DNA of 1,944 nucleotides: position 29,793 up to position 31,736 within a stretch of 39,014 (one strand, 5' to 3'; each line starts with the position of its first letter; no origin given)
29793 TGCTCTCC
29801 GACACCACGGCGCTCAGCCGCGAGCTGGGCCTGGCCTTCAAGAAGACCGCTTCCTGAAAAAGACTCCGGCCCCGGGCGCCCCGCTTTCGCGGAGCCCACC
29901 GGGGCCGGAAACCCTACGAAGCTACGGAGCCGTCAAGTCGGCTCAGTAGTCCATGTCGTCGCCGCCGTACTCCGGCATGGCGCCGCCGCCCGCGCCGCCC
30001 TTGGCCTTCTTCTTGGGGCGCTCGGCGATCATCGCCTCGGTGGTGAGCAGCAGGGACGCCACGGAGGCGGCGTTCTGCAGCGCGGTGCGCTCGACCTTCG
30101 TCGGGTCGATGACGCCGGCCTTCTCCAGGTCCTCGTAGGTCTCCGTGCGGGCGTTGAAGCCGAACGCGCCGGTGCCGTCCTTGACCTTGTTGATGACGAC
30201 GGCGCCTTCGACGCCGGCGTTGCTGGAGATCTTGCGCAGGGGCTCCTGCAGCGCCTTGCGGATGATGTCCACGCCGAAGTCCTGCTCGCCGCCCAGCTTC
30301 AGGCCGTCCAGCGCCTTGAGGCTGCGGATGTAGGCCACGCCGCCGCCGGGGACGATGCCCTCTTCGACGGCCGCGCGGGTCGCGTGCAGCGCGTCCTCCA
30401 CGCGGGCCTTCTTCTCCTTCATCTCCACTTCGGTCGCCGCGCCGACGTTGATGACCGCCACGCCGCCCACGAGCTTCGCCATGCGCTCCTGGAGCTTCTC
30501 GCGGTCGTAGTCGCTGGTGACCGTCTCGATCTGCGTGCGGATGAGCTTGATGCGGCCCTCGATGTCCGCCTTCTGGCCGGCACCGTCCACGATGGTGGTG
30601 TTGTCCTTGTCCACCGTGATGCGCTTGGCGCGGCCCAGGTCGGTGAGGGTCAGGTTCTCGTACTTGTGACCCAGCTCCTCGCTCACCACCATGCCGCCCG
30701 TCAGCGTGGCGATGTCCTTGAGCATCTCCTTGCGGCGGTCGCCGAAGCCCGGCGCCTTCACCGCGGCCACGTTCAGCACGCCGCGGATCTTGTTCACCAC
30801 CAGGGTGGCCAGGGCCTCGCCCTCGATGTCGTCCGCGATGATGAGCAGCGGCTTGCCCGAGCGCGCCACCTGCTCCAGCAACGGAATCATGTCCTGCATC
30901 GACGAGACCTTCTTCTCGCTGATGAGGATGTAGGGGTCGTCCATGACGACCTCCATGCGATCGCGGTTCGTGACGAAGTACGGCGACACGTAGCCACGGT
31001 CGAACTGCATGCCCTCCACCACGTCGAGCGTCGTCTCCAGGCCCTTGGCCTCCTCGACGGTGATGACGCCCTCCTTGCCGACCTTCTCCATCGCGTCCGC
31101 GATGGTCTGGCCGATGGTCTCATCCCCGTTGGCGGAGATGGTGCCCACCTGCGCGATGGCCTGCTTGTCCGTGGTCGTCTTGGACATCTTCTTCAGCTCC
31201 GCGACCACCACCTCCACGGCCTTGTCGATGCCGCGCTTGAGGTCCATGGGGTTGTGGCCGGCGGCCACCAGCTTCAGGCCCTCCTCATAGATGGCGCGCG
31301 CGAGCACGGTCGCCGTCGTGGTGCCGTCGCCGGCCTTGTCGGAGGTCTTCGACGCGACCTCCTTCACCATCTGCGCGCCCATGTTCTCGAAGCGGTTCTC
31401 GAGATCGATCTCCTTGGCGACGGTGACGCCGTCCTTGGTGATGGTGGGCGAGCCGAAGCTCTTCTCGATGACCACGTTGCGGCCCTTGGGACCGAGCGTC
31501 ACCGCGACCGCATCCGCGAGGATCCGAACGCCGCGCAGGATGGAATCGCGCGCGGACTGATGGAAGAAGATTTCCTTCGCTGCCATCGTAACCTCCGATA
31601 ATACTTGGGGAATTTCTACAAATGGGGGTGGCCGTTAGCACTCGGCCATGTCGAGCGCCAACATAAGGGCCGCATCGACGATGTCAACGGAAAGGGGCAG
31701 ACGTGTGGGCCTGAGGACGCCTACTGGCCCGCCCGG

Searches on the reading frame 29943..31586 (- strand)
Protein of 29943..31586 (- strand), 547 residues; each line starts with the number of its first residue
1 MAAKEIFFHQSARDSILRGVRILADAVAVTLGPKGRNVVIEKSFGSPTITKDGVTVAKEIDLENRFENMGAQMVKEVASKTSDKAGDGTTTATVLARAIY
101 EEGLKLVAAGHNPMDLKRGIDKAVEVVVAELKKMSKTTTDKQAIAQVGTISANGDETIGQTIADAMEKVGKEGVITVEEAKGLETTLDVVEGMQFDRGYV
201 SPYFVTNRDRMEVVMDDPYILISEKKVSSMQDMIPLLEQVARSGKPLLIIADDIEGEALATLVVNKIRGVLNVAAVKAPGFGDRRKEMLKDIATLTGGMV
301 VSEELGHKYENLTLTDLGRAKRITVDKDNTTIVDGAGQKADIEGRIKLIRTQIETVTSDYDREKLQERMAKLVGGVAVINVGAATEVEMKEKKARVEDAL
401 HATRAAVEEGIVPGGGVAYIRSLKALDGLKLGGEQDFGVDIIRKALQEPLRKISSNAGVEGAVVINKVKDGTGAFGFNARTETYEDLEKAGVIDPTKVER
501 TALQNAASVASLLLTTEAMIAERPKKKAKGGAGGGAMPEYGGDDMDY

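Call 10: search_protein_families(library=pfam, proteins=[window:29943-31586:-], max_evalue=0.01)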
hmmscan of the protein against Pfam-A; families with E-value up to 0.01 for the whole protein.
window:29943-31586:- (547 aa): 1 family
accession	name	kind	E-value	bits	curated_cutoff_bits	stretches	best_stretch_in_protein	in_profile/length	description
PF00118.29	Cpn60_TCP1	-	1.4e-78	265.3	34.3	1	23-523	1-489/490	TCP-1/cpn60 chaperonin family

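Call 46: find_encoding_contigs(protein=window:29943-31586:-, flank=10000, max_places=4)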
Protein window:29943-31586:- (547 aa): 6 contigs read that carry it; 4 places shown.
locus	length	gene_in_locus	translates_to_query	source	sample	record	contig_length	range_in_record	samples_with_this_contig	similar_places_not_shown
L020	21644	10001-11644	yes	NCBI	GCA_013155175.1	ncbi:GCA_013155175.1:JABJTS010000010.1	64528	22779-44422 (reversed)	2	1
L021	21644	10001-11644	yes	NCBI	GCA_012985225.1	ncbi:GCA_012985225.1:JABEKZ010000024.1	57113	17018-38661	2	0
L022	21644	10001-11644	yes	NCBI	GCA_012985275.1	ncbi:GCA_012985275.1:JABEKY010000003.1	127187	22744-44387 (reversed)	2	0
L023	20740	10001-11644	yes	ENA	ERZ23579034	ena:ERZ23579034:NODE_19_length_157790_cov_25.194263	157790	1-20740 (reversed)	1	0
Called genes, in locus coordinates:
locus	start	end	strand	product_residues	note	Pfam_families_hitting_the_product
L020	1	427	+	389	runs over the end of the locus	PF07714:PK_Tyr_Ser-Thr, PF00069:Pkinase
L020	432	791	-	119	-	PF13560:HTH_31, PF01381:HTH_3, PF12844:HTH_19 (weak), PF13443:HTH_26 (faint)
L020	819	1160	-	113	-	PF20432:Xre-like-HTH (faint), PF13560:HTH_31, PF01381:HTH_3, PF12844:HTH_19 (weak), PF13443:HTH_26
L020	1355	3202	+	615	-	PF00069:Pkinase, PF07714:PK_Tyr_Ser-Thr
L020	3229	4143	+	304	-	PF09544:DUF2381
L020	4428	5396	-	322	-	PF02353:CMAS, PF01209:Ubie_methyltran, PF13489:Methyltransf_23, PF13847:Methyltransf_31, PF08241:Methyltransf_11, PF08242:Methyltransf_12, PF13649:Methyltransf_25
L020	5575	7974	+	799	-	PF12969:DUF3857, PF01841:Transglut_core (weak)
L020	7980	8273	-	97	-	-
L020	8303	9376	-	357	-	PF23914:TPR_CcmH_CycH (faint), PF07719:TPR_2 (faint), PF13174:TPR_6 (faint), PF13371:TPR_9 (faint), PF13428:TPR_14 (faint), PF13432:TPR_16 (faint), PF14559:TPR_19 (weak), PF06262:Zincin_1, +4 more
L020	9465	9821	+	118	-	PF00072:Response_reg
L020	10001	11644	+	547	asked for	PF00118:Cpn60_TCP1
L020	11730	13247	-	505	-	PF00512:HisKA, PF02518:HATPase_c, PF00072:Response_reg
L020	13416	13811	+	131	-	PF22277:EncFtn-like, PF03232:COQ7 (weak), PF02915:Rubrerythrin (weak)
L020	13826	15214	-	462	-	PF00072:Response_reg, PF00990:GGDEF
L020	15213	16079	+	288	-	PF01584:CheW (weak)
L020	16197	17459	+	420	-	PF00072:Response_reg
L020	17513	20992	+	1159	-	PF00133:tRNA-synt_1, PF09334:tRNA-synt_1g, PF13603:tRNA-synt_1_2 (faint), PF08264:Anticodon_1, PF10458:Val_tRNA-synt_C, PF02095:Extensin_1 (weak), PF07382:HC2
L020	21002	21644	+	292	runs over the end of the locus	PF02749:QRPTase_N, PF01729:QRPTase_C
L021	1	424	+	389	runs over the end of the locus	PF07714:PK_Tyr_Ser-Thr, PF00069:Pkinase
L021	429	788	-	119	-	PF13560:HTH_31, PF01381:HTH_3, PF12844:HTH_19 (weak), PF13443:HTH_26 (faint)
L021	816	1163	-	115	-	PF20432:Xre-like-HTH (faint), PF13560:HTH_31, PF01381:HTH_3, PF13443:HTH_26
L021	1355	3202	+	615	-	PF00069:Pkinase, PF07714:PK_Tyr_Ser-Thr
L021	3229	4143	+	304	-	PF09544:DUF2381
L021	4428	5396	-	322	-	PF02353:CMAS, PF01209:Ubie_methyltran, PF13489:Methyltransf_23, PF13847:Methyltransf_31, PF08241:Methyltransf_11, PF08242:Methyltransf_12, PF13649:Methyltransf_25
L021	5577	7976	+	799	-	PF12969:DUF3857, PF01841:Transglut_core (weak)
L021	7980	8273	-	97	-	-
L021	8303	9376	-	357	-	PF13424:TPR_12 (faint), PF07719:TPR_2 (faint), PF13174:TPR_6 (faint), PF13371:TPR_9 (faint), PF13428:TPR_14 (faint), PF13432:TPR_16 (faint), PF14559:TPR_19 (weak), PF06262:Zincin_1, +4 more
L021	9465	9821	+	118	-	PF00072:Response_reg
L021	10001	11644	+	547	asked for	PF00118:Cpn60_TCP1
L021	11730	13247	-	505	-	PF00512:HisKA, PF02518:HATPase_c, PF00072:Response_reg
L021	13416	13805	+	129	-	PF22277:EncFtn-like, PF03232:COQ7 (weak), PF02915:Rubrerythrin (weak)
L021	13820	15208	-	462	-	PF00072:Response_reg, PF00990:GGDEF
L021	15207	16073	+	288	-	PF01584:CheW (weak)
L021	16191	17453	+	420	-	-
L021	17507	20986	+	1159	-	PF00133:tRNA-synt_1, PF09334:tRNA-synt_1g, PF13603:tRNA-synt_1_2 (faint), PF08264:Anticodon_1, PF10458:Val_tRNA-synt_C, PF02095:Extensin_1 (weak), PF07382:HC2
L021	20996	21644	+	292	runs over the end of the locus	PF02749:QRPTase_N, PF01729:QRPTase_C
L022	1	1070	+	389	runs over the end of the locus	PF07714:PK_Tyr_Ser-Thr, PF00069:Pkinase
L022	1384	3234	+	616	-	PF00069:Pkinase, PF07714:PK_Tyr_Ser-Thr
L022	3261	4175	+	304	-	PF09544:DUF2381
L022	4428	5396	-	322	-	PF02353:CMAS, PF01209:Ubie_methyltran, PF13489:Methyltransf_23, PF13847:Methyltransf_31, PF08241:Methyltransf_11, PF08242:Methyltransf_12, PF13649:Methyltransf_25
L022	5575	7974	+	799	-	PF12969:DUF3857, PF01841:Transglut_core (weak)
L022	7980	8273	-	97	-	-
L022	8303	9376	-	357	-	PF23914:TPR_CcmH_CycH (faint), PF07719:TPR_2 (faint), PF13174:TPR_6 (faint), PF13371:TPR_9 (faint), PF13428:TPR_14 (faint), PF13432:TPR_16 (faint), PF14559:TPR_19 (weak), PF06262:Zincin_1, +4 more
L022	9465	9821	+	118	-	PF00072:Response_reg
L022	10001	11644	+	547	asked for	PF00118:Cpn60_TCP1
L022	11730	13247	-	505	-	PF00512:HisKA, PF02518:HATPase_c, PF00072:Response_reg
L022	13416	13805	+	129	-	PF22277:EncFtn-like, PF03232:COQ7 (weak), PF02915:Rubrerythrin (weak)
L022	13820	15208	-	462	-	PF00072:Response_reg, PF00990:GGDEF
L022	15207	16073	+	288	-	PF01584:CheW (weak)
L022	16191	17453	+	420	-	-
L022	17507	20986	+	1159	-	PF00133:tRNA-synt_1, PF09334:tRNA-synt_1g, PF13603:tRNA-synt_1_2 (faint), PF08264:Anticodon_1, PF10458:Val_tRNA-synt_C, PF02095:Extensin_1 (weak), PF07382:HC2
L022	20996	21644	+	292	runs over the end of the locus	PF02749:QRPTase_N, PF01729:QRPTase_C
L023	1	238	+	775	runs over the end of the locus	PF12965:DUF3854, PF19263:DUF5906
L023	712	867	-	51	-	-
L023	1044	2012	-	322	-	PF14280:DUF4365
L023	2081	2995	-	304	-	-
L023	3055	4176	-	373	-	PF00589:Phage_integrase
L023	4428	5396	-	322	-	PF02353:CMAS, PF01209:Ubie_methyltran, PF13489:Methyltransf_23, PF13847:Methyltransf_31, PF08241:Methyltransf_11, PF08242:Methyltransf_12, PF13649:Methyltransf_25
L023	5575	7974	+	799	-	PF12969:DUF3857, PF01841:Transglut_core (weak)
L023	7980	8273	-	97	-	-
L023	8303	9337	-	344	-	PF07719:TPR_2 (faint), PF13174:TPR_6 (faint), PF13371:TPR_9 (faint), PF13424:TPR_12 (faint), PF13428:TPR_14 (faint), PF13432:TPR_16 (faint), PF14559:TPR_19 (weak), PF06262:Zincin_1, +4 more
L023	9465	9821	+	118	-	PF00072:Response_reg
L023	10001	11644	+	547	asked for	PF00118:Cpn60_TCP1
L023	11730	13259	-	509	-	PF00512:HisKA, PF02518:HATPase_c, PF00072:Response_reg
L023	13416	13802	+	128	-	PF22277:EncFtn-like, PF03232:COQ7 (weak), PF02915:Rubrerythrin (weak)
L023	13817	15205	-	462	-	PF00072:Response_reg, PF00990:GGDEF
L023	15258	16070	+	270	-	PF01584:CheW (weak)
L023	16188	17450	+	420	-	-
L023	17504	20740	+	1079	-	?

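Call 52: find_homologous_proteins(query=L023:3055-4176:-, max_evalue=1e-30)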
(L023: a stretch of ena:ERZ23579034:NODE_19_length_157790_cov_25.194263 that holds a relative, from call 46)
Query L023:3055-4176:- (373 aa): 63 proteins with E <= 1e-30 among 8000 candidates.
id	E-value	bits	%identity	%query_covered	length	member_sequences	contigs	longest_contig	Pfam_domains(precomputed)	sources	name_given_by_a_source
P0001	4.5e-230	781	95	98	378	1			PF00589.28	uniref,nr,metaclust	uniref:Tyr recombinase domain-containing protein n=1 Tax=Archangium disciforme TaxID=38 RepID=Q5ZPC0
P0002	1.7e-226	770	95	98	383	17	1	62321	PF00589.28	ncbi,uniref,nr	ncbi:hypothetical protein D7X74_04920 [Corallococcus sp. CA047B]|uniref:tyrosine-type recombinase/in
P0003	8.6e-216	734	88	99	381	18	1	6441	PF00589.28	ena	-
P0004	5.4e-146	505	92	69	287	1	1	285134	-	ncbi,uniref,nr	ncbi:hypothetical protein OV207_11945 [Corallococcus sp. BB11-1]|uniref:hypothetical protein n=1 Tax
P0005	2.7e-121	424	55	98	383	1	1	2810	PF00589.28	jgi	jgi:integrase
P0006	5.1e-113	396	54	97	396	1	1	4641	PF00589.28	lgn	-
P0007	6.9e-112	393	53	98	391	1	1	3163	PF00589.28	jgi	-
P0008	3.3e-111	390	53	98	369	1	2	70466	PF00589.28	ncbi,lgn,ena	-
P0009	1.7e-109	385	53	97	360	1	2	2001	PF00589.28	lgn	-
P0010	8.4e-106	373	51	97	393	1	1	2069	PF00589.28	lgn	-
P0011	6.2e-101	357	53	92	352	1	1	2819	-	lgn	-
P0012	1.1e-100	356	48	98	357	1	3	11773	PF00589.28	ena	-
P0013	2.3e-97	345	49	98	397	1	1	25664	-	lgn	-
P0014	5.1e-97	344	49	98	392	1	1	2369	PF00589.28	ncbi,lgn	-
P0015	2.3e-95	338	45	100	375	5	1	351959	PF00589.28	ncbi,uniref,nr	ncbi:tyrosine-type recombinase/integrase [Archangium lipolyticum]|uniref:tyrosine-type recombinase/i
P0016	1.5e-94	336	46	99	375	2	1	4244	PF00589.28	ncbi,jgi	jgi:integrase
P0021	4.6e-89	318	47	99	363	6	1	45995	PF00589.28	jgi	jgi:integrase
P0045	1.2e-73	267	42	98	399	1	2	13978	PF00589.28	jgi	jgi:integrase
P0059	9.0e-55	205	36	99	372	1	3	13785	PF00589.28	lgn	-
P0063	3.4e-37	147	31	99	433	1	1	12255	PF00589.28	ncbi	-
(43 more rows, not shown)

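Call 53: find_encoding_contigs(protein=P0002, flank=10000, max_places=6)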
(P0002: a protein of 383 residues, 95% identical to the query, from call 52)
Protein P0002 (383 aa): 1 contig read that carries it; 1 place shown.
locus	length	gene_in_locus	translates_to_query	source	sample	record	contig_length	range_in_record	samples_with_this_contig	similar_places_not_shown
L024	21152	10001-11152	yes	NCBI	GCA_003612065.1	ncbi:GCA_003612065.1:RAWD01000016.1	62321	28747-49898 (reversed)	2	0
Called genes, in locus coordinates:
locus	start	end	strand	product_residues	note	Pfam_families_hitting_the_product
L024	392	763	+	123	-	PF00561:Abhydrolase_1 (weak)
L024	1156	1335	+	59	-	-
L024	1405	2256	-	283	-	PF00763:THF_DHG_CYH, PF02882:THF_DHG_CYH_C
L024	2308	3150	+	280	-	PF04391:DUF533 (faint), PF05099:TerB, PF00226:DnaJ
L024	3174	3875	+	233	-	PF01713:Smr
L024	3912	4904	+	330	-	PF00962:A_deaminase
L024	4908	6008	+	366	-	PF01180:DHO_dh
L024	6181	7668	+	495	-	-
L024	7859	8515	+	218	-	-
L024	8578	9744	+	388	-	PF00069:Pkinase, PF07714:PK_Tyr_Ser-Thr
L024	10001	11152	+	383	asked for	PF00589:Phage_integrase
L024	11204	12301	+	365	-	-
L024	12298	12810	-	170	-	PF12728:HTH_17 (weak)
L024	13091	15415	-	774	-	PF12965:DUF3854, PF19263:DUF5906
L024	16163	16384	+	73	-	-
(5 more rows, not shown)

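Call 54: find_encoding_contigs(protein=P0004, flank=10000, max_places=4)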
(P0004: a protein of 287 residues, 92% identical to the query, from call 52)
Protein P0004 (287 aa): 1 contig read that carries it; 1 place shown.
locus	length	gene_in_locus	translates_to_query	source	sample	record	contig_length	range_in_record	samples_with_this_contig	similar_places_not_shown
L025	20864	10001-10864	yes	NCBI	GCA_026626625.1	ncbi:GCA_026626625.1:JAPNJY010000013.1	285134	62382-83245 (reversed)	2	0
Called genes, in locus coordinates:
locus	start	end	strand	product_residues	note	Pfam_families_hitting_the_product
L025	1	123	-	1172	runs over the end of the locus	PF00133:tRNA-synt_1, PF09334:tRNA-synt_1g (weak), PF13603:tRNA-synt_1_2 (weak), PF08264:Anticodon_1, PF10458:Val_tRNA-synt_C, PF07382:HC2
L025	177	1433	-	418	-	-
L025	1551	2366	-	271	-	PF01584:CheW (weak)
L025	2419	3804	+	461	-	PF00072:Response_reg, PF00990:GGDEF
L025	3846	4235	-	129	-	PF22277:EncFtn-like, PF03232:COQ7 (weak), PF02915:Rubrerythrin (weak)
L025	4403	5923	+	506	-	PF00512:HisKA, PF02518:HATPase_c, PF00072:Response_reg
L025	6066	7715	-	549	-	PF00118:Cpn60_TCP1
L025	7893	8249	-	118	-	PF00072:Response_reg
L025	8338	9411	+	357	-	PF23914:TPR_CcmH_CycH (faint), PF13371:TPR_9 (faint), PF13424:TPR_12 (faint), PF13428:TPR_14 (faint), PF13432:TPR_16 (faint), PF07719:TPR_2 (faint), PF14559:TPR_19 (weak), PF06262:Zincin_1, +3 more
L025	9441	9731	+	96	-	-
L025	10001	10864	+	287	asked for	-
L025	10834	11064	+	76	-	PF00589:Phage_integrase (faint)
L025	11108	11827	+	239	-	-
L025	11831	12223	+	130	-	-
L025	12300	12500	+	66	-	-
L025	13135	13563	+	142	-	-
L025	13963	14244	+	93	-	-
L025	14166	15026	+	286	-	PF03417:AAT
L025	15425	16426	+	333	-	PF04055:Radical_SAM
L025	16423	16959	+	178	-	PF00293:NUDIX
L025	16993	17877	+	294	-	PF00892:EamA (faint)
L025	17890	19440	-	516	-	PF01266:DAO (faint), PF07992:Pyr_redox_2 (faint), PF00732:GMC_oxred_N, PF05199:GMC_oxred_C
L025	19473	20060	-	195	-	-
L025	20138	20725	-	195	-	-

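Call 75: search_protein_families(library=padloc, proteins=[L020:1355-3202:+, L023:2081-2995:-, L023:1044-2012:-], max_evalue=0.00001)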
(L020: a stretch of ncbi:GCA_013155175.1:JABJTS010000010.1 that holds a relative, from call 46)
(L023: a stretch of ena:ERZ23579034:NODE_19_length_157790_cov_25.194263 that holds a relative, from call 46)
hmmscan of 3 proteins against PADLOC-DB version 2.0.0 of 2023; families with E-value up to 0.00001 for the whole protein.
L020:1355-3202:+ (615 aa): 32 families (the best 25 are shown)
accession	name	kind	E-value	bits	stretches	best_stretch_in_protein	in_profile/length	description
PDLC04042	PD-T4-6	-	3e-57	192.5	1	18-299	10-281/292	-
PDLC04061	PD-T4-6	-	2.2e-53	180.5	1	19-457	18-454/510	-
PDLC04138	mad6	-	1.7e-51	173.9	1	19-293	53-320/659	mads_6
PDLC04041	PD-T4-6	-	1.8e-51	173.8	1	3-417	14-374/443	-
PDLC04053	PD-T4-6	-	2.7e-49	166.3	1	16-293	8-278/311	-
PDLC04054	PD-T4-6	-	4e-46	156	1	10-295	3-282/347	-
PDLC04043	PD-T4-6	-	7.2e-45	151.9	1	19-451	17-399/452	-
PDLC04060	PD-T4-6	-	2.6e-41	140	1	19-291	10-274/486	-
PDLC04039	PD-T4-6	-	5e-40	135.9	1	13-292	10-281/458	-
PDLC04047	PD-T4-6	-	1.1e-39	134.4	1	19-289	12-275/327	-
PDLC04057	PD-T4-6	-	1.7e-33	114.3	1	19-292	10-276/443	-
PDLC04048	PD-T4-6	-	7.3e-33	112.4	1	19-288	12-274/354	-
PDLC04040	PD-T4-6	-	1.6e-32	111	1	25-292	2-271/547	-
PDLC01088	C3a189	-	3.3e-31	106.6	1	22-402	2-293/840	kinase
PDLC04052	PD-T4-6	-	4.2e-30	103.4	1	24-291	16-281/496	-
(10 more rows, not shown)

L023:2081-2995:- (304 aa): 0 families

L023:1044-2012:- (322 aa): 2 families
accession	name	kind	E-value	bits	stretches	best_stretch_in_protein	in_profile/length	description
PDLC02398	Aga_REase-PNTD1-PNTD2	-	3.2e-31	106.8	1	3-146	4-144/429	Class I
PDLC02415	Aga_REase-PNTD1-PNTD2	-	9.1e-15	52.4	1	5-139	5-135/423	Class I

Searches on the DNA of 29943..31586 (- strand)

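Call 72: search_rna_families(sources=[L025, L024, L026], threshold=gathering)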
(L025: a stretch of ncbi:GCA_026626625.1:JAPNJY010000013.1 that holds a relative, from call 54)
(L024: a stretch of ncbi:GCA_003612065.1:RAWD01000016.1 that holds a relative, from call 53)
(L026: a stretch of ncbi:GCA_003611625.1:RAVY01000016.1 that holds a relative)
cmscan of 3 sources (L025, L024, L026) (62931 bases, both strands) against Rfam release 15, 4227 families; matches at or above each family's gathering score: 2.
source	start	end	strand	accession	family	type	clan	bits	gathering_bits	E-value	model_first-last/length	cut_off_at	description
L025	9790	9884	+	RF01852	tRNA-Sec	Gene; tRNA;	CL00001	70.5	47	2.1e-12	1-91/91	no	Selenocysteine transfer RNA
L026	12549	12643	-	RF01852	tRNA-Sec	Gene; tRNA;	CL00001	70.5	47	2.1e-12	1-91/91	no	Selenocysteine transfer RNA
